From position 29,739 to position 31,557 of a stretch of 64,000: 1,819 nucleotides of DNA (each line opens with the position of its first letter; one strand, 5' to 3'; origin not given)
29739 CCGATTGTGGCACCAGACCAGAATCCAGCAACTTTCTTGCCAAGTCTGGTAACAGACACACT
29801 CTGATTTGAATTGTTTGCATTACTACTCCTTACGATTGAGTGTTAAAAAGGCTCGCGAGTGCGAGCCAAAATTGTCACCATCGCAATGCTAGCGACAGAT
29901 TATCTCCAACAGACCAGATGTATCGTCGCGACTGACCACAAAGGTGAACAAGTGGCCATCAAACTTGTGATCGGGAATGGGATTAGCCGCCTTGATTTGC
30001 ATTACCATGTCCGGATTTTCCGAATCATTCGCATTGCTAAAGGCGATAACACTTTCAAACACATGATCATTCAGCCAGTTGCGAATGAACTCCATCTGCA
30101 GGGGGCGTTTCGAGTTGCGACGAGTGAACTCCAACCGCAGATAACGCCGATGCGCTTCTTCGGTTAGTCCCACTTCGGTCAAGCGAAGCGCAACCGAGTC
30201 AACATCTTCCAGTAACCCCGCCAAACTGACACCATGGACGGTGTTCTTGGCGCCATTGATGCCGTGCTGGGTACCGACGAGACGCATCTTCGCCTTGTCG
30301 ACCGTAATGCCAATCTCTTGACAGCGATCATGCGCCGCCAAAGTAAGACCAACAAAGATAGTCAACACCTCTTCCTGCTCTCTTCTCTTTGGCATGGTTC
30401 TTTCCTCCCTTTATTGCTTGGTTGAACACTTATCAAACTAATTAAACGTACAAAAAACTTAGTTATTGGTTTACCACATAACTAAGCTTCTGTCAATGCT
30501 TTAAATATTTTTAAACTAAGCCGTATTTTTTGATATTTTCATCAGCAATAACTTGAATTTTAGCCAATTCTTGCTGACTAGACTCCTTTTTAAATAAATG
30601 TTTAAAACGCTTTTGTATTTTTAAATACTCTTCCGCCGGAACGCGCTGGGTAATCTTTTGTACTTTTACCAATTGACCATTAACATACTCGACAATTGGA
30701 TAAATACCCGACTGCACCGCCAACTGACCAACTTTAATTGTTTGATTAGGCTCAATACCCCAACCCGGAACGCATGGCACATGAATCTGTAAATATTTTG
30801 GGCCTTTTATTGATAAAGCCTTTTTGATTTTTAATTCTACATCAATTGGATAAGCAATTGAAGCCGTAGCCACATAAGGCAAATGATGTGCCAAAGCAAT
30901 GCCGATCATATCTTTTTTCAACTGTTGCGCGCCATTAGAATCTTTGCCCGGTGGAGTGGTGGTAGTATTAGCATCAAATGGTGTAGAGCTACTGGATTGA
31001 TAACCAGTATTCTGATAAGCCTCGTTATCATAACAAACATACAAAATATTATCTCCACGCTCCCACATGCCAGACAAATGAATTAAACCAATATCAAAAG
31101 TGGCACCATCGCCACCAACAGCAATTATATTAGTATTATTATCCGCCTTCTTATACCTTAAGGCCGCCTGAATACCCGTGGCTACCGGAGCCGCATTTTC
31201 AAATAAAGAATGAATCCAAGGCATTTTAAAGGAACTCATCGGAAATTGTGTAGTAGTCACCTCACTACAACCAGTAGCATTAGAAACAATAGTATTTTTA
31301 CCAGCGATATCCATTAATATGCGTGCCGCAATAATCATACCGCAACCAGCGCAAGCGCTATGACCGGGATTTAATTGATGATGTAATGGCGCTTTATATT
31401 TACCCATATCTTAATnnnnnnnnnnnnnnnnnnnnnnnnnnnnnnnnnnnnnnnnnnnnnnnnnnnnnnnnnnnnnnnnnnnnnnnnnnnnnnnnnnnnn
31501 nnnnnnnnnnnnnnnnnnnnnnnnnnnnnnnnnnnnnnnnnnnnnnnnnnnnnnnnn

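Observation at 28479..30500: Island C: three-gene operon with attenuator, internal consensus promoter and a 9-bp operator-like inverted repeat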

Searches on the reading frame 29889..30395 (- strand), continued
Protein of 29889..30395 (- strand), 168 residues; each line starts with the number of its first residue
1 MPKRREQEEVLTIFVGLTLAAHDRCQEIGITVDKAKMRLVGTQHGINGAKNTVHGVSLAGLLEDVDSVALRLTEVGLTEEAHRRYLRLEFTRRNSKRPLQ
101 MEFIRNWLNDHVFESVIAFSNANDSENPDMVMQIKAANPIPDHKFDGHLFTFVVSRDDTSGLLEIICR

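Call 114: find_encoding_contigs(protein=P0145, flank=5000, max_places=2)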
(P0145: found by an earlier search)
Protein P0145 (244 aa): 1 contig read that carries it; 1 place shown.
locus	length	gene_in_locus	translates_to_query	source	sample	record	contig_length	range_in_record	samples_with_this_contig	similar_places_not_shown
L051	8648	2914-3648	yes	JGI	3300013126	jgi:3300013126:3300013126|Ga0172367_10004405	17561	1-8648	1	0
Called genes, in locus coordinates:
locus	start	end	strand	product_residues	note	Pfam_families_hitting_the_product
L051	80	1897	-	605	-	PF03717:PBP_dimer, PF00905:Transpeptidase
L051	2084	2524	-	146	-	-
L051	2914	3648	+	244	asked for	-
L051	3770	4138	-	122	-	PF05635:23S_rRNA_IVP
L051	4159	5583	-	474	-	PF01142:TruD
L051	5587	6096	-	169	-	PF02390:Methyltransf_4 (weak)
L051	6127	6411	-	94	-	-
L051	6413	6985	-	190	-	PF02572:CobA_CobO_BtuR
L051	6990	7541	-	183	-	PF01467:CTP_transf_like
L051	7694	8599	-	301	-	PF18075:FtsX_ECD, PF02687:FtsX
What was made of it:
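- Another selfish-type gene (23S_rRNA_IVP) has inserted at the same site in L051 (call 114).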

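Call 116: search_solved_structures(query=P0001, max_evalue=1)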
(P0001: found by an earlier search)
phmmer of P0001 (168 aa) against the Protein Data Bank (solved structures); distinct sequences matched with E-value up to 1: 3.
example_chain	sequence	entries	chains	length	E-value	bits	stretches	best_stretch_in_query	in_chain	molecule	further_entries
9e71_BV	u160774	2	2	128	0.0033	20.6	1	25-95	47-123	Small ribosomal subunit protein eS24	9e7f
9k2v_V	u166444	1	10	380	0.028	17.6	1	20-137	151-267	Internal virion protein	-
8u8h_A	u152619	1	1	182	0.6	13.3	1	108-146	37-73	Flightin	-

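Call 117: search_solved_structures(query=P0002, max_evalue=1)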
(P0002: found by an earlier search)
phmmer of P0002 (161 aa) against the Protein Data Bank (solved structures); distinct sequences matched with E-value up to 1: 0.

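Call 118: search_solved_structures(query=P0001, max_evalue=0.05, show_alignments=2)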
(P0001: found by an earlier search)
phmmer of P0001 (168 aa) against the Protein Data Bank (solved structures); distinct sequences matched with E-value up to 0.05: 2.
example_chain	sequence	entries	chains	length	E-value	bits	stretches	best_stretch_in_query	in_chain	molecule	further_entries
9e71_BV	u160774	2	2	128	0.0033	20.6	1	25-95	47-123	Small ribosomal subunit protein eS24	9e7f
9k2v_V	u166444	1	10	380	0.028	17.6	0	20-137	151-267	Internal virion protein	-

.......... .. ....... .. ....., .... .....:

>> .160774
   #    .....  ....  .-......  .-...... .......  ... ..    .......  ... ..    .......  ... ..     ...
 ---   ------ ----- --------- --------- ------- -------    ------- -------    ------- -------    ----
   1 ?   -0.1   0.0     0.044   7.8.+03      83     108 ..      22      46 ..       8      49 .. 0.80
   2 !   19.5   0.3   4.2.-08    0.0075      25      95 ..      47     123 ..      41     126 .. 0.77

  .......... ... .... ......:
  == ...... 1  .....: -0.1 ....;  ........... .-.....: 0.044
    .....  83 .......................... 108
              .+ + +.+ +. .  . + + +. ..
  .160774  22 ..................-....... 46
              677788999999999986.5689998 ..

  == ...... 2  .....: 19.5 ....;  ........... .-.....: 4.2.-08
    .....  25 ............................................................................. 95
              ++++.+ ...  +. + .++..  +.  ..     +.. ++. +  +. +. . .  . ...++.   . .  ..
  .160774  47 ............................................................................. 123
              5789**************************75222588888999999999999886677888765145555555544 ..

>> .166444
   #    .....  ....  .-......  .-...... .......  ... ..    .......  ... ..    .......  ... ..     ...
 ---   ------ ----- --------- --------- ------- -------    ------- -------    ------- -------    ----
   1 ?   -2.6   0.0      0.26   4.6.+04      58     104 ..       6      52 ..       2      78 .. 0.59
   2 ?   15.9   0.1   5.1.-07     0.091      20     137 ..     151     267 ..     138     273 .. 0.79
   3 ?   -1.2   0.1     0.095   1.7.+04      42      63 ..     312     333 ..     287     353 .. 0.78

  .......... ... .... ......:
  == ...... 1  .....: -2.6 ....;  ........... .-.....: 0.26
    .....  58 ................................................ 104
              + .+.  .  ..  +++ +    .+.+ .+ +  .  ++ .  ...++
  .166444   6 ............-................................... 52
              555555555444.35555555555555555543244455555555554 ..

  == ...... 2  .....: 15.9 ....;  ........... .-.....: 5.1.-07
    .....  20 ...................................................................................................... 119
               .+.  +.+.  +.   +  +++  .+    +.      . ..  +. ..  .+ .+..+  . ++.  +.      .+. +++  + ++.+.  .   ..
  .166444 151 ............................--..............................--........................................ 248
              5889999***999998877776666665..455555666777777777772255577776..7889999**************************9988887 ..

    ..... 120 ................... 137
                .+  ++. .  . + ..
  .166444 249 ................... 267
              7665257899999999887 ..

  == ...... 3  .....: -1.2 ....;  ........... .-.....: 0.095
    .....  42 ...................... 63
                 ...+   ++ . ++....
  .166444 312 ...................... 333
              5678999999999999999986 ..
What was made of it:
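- On Ribosomal protein eS24 (for C3): One PDB chain (9e71_BV) matches at E 0.0033 (calls 116, 118).
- Tried and rejected: The C3-eS24 similarity was judged to be chance (calls 116, 118).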

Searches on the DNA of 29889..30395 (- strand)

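Call 79: search_rna_families(sources=[L010, L011, L012, L013, L015, L025, L026, L037, L035], threshold=gathering)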
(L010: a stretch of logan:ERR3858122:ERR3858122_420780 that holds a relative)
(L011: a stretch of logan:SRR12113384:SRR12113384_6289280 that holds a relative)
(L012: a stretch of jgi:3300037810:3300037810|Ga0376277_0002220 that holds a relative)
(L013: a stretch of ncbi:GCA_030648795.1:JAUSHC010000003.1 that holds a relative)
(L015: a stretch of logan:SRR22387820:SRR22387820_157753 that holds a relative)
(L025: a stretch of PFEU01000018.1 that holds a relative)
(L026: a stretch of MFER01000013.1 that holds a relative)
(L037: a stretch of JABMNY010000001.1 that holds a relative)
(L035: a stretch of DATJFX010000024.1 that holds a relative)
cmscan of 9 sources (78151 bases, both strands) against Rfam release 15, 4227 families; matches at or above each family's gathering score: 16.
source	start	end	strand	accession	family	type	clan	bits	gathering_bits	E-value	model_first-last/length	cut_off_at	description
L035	996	1069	-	RF00005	tRNA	Gene; tRNA;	CL00001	76.2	29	7.7e-15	1-71/71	no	tRNA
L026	1752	1825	-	RF00005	tRNA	Gene; tRNA;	CL00001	75.3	29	1.3e-14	1-71/71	no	tRNA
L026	1358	1428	-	RF00005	tRNA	Gene; tRNA;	CL00001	74.7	29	1.9e-14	1-71/71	no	tRNA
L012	7204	7276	+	RF00005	tRNA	Gene; tRNA;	CL00001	70.8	29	2.4e-13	1-71/71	no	tRNA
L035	809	879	-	RF00005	tRNA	Gene; tRNA;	CL00001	70.4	29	3e-13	1-71/71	no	tRNA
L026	1473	1702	-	RF00028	Intron_gpI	Intron;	-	66.7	50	1.2e-14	1-253/253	no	Group I catalytic intron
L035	889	960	-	RF00005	tRNA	Gene; tRNA;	CL00001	65.5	29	6.6e-12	1-71/71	no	tRNA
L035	2928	2998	-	RF00005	tRNA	Gene; tRNA;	CL00001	64.4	29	1.3e-11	1-71/71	no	tRNA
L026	5372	5442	-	RF00005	tRNA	Gene; tRNA;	CL00001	62.8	29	3.6e-11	1-71/71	no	tRNA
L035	7644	7730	+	RF00005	tRNA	Gene; tRNA;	CL00001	61.8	29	7e-11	1-71/71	no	tRNA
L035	7505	7577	+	RF00005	tRNA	Gene; tRNA;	CL00001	58.3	29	6.2e-10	1-71/71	no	tRNA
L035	7176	7247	+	RF00005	tRNA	Gene; tRNA;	CL00001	57.1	29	1.3e-09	1-71/71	no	tRNA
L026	5279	5362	-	RF00005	tRNA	Gene; tRNA;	CL00001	54.2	29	8.3e-09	1-71/71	no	tRNA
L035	1075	1157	-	RF00005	tRNA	Gene; tRNA;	CL00001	50.1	29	1.2e-07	1-71/71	no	tRNA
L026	1833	1915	-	RF00005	tRNA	Gene; tRNA;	CL00001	47.7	29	5.2e-07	1-71/71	no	tRNA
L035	6519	6589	+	RF00005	tRNA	Gene; tRNA;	CL00001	44.3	29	4.5e-06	1-71/71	no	tRNA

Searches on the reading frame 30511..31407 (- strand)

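Call 83: search_protein_families(library=pfam, proteins=[P0043, P0058, P0065, P0128, P0077, P0089, P0086, P0070, P0121, P0076], max_evalue=0.01)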
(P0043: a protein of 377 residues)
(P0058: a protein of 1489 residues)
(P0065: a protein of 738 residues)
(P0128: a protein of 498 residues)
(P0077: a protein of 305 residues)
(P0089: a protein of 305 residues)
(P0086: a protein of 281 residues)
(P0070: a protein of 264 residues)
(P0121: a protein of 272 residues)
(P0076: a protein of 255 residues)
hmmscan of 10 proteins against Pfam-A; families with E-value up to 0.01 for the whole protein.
P0043 (377 aa): 0 families

P0058 (1489 aa): 3 families
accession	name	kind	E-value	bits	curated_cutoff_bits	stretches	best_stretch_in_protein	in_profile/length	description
PF18038.7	FERM_N_2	-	1.2e-06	29.4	23.8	0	361-401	11-51/99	FERM N-terminal domain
PF22146.1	LicP_NPro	-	1.4e-06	29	27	0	238-257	4-23/61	LicP N-terminal prodomain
PF01324.24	Diphtheria_R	-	0.0067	16.5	25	0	742-773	68-99/167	Diphtheria toxin, R domain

P0065 (738 aa): 16 families
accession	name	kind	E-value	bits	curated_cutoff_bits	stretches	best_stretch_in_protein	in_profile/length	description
PF13424.12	TPR_12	-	6e-49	164.6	30.1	5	317-388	3-76/77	Tetratricopeptide repeat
PF13181.12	TPR_8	-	1.2e-32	109.7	25.7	0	358-386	2-30/34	Tetratricopeptide repeat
PF17522.7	DUF5446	-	2e-22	79.5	26.2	0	564-585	8-29/72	Family of unknown function (DUF5446)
PF13414.12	TPR_11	-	1.6e-21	76.1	26.8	0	324-344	1-21/42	TPR repeat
PF00515.34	TPR_1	-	5.6e-20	70.7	27.8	0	317-346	1-30/34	Tetratricopeptide repeat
PF07719.23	TPR_2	-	1.2e-17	62.9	27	0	357-384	1-28/34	Tetratricopeptide repeat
PF14938.12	SNAP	-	6.2e-14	52.6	25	4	373-521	51-192/282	Soluble NSF attachment protein, SNAP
PF04297.20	UPF0122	-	3.3e-13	50.2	22.7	0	325-350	49-74/101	Putative helix-turn-helix protein, YlxM / p13 like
PF13176.12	TPR_7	-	5.1e-11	42.2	27.9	0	400-433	2-35/36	Tetratricopeptide repeat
PF04212.24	MIT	-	1.2e-09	38.6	30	0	331-350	18-37/66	MIT (microtubule interacting and transport) domain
PF20952.2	Flu_PB2_7th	-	6.3e-09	36.4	25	0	357-376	41-60/76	Influenza RNA polymerase PB2 C-terminal domain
PF18269.6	T3SS_ATPase_C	-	1.6e-06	28.3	22.7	0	361-384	44-67/72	T3SS EscN ATPase C-terminal domain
PF09976.15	TPR_21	-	3.2e-06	27.4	25.5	0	378-425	127-174/193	Tetratricopeptide repeat-like domain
PF03500.18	Cellsynth_D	-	5e-05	23.9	23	0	529-579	4-54/110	Cellulose synthase subunit D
PF13374.12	TPR_10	-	0.00068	20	27.5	0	357-385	9-37/42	Tetratricopeptide repeat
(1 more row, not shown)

P0128 (498 aa): 0 families

P0077 (305 aa): 0 families

P0089 (305 aa): 0 families

P0086 (281 aa): 0 families

P0070 (264 aa): 0 families

P0121 (272 aa): 0 families

P0076 (255 aa): 1 family
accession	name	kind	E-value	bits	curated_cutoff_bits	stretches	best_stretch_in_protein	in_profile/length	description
PF10417.14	1-cysPrx_C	-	0.0094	16.3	21.1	0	215-236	15-39/41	C-terminal domain of 1-Cys peroxiredoxin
